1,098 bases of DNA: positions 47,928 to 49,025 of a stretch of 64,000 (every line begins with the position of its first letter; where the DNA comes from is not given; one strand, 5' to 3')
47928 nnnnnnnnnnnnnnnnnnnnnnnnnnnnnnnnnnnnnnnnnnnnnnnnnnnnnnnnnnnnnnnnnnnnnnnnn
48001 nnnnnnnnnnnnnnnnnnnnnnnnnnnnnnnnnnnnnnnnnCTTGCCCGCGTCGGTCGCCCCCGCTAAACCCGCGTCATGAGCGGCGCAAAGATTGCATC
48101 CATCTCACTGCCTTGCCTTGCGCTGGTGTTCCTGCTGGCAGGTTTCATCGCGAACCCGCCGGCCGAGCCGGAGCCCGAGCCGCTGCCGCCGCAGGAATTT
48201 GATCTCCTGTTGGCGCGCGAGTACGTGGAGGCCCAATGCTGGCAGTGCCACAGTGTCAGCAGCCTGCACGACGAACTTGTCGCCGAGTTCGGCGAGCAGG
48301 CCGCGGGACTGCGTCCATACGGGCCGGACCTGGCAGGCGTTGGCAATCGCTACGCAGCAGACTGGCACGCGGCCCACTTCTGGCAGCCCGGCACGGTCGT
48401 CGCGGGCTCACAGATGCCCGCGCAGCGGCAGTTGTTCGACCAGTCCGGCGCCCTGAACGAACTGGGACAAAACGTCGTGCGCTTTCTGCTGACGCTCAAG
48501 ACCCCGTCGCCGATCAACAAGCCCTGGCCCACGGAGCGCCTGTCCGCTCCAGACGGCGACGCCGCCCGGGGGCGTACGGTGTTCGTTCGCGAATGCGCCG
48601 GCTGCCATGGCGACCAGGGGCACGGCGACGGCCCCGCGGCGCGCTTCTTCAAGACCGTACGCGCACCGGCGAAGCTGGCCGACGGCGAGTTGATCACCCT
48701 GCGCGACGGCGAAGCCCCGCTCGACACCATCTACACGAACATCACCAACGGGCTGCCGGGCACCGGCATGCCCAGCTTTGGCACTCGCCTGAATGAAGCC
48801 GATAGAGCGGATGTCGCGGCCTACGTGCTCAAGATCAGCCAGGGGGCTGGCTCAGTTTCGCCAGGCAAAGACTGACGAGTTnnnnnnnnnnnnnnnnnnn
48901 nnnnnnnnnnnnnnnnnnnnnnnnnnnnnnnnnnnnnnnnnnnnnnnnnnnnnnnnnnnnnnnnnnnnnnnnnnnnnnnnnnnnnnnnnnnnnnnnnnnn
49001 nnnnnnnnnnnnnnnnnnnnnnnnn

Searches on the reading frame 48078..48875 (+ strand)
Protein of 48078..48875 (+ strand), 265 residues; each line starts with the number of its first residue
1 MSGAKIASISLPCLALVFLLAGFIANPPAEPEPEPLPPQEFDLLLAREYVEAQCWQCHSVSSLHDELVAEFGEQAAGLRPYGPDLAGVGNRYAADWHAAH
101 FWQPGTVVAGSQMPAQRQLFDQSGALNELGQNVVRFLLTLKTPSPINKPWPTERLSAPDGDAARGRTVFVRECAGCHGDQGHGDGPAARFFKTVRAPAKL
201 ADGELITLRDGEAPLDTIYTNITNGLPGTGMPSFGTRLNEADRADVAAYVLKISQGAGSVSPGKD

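Call 77: search_protein_families(library=pfam, proteins=[window:48078-48875:+], max_evalue=0.00001)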
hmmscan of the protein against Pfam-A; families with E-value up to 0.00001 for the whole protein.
window:48078-48875:+ (265 aa): 3 families
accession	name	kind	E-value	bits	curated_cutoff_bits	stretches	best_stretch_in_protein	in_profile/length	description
PF00034.26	Cytochrom_C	-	3.1e-18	67.3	21.3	1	162-253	1-89/90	Cytochrome c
PF13442.11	Cytochrome_CBB3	-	9.2e-16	58.4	27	1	161-250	2-68/68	Cytochrome C oxidase, cbb3-type, subunit III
PF02433.20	FixO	-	8.3e-12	45.5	29.6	1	79-132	100-153/219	Cytochrome C oxidase, mono-heme subunit/FixO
